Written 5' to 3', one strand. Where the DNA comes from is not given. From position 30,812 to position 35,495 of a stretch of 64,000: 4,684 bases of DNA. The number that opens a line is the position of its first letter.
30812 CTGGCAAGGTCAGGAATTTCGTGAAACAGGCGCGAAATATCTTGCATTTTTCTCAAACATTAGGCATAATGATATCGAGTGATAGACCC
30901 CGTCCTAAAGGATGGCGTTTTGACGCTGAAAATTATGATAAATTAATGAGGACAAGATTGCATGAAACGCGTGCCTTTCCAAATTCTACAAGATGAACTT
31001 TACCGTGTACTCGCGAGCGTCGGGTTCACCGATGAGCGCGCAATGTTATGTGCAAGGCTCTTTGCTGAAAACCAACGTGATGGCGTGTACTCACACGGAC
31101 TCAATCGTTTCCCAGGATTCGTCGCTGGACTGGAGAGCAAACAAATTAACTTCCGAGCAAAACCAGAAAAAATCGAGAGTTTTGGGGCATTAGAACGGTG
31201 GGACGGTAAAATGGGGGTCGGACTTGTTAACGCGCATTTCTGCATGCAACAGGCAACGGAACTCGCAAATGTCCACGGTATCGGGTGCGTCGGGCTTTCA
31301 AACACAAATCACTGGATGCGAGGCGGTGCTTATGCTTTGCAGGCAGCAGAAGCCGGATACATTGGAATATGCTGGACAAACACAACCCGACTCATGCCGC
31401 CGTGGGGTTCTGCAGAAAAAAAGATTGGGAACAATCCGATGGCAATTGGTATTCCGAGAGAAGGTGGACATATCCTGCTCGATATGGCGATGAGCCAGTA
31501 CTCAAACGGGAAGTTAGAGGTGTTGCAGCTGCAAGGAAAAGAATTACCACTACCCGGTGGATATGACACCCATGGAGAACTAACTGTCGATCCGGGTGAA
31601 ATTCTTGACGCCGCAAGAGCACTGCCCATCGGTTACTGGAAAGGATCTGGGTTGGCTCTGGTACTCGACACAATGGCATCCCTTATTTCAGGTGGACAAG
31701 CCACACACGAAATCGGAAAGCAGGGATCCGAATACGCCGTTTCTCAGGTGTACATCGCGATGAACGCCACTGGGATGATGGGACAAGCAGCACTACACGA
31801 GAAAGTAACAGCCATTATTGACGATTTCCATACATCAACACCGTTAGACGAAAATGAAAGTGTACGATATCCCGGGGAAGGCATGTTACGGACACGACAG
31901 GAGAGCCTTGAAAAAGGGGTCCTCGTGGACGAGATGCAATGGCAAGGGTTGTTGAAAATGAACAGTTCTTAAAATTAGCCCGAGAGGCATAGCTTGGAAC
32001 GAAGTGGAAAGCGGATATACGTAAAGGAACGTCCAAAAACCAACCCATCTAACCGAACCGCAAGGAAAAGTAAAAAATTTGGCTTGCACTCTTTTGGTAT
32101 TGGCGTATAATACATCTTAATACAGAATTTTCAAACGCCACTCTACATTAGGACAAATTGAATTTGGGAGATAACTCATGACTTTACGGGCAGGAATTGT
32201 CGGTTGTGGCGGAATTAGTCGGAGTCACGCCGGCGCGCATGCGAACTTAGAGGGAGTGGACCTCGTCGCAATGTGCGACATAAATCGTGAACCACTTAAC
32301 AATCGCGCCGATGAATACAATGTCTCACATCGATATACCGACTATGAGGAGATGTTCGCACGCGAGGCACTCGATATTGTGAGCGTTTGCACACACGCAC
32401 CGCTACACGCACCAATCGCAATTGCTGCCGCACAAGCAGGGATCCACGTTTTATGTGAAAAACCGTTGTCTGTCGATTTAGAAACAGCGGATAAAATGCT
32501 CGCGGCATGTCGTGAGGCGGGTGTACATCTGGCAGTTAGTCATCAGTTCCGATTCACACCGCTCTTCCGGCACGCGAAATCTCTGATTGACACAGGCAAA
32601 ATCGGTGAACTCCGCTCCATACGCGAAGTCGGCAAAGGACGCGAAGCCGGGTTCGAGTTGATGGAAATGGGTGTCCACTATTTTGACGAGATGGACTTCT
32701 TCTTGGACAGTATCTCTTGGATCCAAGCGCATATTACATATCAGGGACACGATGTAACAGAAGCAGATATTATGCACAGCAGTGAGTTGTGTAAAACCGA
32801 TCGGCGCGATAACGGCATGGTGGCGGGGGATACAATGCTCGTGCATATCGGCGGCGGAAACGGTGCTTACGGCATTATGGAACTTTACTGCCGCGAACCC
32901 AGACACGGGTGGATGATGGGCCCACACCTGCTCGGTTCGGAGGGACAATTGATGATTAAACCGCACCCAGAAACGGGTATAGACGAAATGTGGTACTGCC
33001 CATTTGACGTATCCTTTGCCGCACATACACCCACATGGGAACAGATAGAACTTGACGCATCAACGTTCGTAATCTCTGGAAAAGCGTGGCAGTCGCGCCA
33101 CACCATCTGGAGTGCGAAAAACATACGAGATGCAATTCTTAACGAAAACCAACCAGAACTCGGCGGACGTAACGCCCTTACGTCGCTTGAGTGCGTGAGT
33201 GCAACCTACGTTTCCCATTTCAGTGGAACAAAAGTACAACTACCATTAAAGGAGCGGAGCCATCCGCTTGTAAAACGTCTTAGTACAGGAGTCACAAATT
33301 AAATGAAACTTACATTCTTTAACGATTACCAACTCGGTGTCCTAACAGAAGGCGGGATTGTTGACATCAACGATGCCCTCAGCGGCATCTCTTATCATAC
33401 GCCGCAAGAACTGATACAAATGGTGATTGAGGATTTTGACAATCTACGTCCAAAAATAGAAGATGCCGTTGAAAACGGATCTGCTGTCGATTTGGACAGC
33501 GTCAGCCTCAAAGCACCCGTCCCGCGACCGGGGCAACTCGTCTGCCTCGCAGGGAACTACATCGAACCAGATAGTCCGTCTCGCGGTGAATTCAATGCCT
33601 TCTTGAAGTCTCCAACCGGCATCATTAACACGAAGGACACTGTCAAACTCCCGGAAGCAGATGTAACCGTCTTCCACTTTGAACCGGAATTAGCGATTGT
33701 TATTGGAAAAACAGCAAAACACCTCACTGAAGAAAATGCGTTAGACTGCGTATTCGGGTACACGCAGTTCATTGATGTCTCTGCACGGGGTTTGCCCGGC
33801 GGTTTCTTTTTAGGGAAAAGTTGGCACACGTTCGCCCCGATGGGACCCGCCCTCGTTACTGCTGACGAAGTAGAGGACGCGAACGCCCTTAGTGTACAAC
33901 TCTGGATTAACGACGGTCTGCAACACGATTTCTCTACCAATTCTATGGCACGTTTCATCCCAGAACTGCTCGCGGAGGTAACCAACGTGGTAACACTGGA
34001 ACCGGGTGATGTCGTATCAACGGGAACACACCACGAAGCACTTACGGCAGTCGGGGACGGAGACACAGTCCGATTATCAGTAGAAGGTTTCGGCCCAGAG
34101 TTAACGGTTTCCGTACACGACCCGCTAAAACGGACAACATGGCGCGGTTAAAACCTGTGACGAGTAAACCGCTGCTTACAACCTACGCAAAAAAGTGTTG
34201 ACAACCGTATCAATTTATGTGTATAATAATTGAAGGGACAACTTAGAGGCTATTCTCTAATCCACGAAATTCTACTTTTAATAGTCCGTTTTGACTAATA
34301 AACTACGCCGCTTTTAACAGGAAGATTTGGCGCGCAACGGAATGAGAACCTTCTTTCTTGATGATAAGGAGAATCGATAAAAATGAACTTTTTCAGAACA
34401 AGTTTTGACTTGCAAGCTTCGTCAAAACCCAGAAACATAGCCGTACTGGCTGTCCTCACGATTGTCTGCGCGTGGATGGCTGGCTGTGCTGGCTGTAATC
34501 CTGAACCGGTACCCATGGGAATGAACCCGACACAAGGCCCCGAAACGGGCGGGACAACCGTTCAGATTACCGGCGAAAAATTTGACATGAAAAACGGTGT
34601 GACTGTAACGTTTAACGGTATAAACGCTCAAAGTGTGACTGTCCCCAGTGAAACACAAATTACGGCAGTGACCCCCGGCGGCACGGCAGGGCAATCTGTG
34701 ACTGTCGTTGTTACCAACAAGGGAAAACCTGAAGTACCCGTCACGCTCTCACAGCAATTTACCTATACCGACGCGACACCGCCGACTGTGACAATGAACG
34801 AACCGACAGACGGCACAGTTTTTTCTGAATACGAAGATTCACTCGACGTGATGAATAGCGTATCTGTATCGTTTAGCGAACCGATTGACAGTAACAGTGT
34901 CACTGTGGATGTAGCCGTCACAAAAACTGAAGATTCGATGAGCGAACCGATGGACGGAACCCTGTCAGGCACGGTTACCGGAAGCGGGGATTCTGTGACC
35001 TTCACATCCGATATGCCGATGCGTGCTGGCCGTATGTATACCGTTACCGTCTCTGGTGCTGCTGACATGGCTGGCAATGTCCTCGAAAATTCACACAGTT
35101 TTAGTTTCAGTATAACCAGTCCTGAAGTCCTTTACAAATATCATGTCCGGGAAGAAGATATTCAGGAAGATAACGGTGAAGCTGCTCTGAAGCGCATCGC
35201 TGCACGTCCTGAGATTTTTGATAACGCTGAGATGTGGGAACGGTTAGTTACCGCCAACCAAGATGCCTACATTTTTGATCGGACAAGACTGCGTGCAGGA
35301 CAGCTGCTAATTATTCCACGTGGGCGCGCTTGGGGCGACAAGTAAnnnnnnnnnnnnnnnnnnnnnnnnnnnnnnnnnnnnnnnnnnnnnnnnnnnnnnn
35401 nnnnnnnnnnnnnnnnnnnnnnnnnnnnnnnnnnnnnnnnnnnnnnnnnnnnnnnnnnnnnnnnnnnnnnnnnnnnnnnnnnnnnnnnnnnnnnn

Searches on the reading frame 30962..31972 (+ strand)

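Call 66: search_protein_families(library=pfam, proteins=[window:30962-31972:+], max_evalue=0.00001)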
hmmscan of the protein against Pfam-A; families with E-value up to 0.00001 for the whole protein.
window:30962-31972:+ (336 aa): 1 family
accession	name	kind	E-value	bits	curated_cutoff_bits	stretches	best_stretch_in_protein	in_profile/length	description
PF02615.19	Ldh_2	-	3.7e-104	348.9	38.8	1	5-330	2-332/333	Malate/L-lactate dehydrogenase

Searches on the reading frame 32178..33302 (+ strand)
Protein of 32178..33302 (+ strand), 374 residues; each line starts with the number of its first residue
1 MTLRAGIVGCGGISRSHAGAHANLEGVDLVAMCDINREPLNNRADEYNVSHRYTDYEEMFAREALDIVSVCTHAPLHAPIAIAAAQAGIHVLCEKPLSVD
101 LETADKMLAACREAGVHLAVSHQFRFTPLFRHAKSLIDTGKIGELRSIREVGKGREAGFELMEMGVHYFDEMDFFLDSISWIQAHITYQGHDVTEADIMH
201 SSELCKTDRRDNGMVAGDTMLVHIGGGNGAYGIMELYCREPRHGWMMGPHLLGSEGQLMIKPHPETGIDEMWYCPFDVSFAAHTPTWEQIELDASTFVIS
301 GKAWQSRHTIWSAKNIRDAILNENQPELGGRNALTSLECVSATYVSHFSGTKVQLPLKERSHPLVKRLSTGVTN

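Call 66: search_protein_families(library=pfam, proteins=[window:32178-33302:+], max_evalue=0.00001)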
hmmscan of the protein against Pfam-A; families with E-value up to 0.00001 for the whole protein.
window:32178-33302:+ (374 aa): 1 family
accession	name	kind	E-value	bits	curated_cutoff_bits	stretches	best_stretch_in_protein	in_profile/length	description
PF01408.29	GFO_IDH_MocA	-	4e-28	99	24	1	3-122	1-120/120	Oxidoreductase family, NAD-binding Rossmann fold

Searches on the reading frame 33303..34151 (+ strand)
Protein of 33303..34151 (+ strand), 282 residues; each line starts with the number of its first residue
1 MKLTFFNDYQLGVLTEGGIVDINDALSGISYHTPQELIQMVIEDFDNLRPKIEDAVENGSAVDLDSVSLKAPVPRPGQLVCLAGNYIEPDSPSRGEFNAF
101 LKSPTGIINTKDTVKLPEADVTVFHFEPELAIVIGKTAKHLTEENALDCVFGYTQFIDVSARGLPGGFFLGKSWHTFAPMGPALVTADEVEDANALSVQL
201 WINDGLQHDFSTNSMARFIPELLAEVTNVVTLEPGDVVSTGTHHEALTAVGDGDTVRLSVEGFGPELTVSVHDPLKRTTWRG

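Call 66: search_protein_families(library=pfam, proteins=[window:33303-34151:+], max_evalue=0.00001)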
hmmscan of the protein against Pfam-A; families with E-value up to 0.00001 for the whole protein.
window:33303-34151:+ (282 aa): 1 family
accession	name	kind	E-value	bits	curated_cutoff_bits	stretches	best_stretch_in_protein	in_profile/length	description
PF01557.24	FAA_hydrolase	-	1.7e-42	146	23.9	1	96-265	31-208/214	Fumarylacetoacetate (FAA) hydrolase C-terminal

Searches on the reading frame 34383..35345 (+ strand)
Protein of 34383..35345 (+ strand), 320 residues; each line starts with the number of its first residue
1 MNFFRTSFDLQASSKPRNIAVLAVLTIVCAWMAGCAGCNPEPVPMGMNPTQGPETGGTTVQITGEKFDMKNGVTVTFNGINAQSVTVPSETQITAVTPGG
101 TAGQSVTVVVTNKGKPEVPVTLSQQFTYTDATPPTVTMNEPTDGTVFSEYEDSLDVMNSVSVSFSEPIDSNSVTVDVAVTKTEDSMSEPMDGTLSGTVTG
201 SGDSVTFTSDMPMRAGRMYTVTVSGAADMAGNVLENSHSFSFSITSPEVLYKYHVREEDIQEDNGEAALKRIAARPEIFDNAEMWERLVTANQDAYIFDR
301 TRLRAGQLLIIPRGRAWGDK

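Call 66: search_protein_families(library=pfam, proteins=[window:34383-35345:+], max_evalue=0.00001)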
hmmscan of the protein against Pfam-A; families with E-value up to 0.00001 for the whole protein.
window:34383-35345:+ (320 aa): 2 families
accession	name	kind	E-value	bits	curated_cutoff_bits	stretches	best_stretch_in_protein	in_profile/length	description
PF13205.12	Big_5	-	1.1e-13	52.2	23.6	1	130-243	1-104/105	Bacterial Ig-like domain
PF01833.30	TIG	-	1.1e-11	45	20.9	1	42-128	1-84/84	IPT/TIG domain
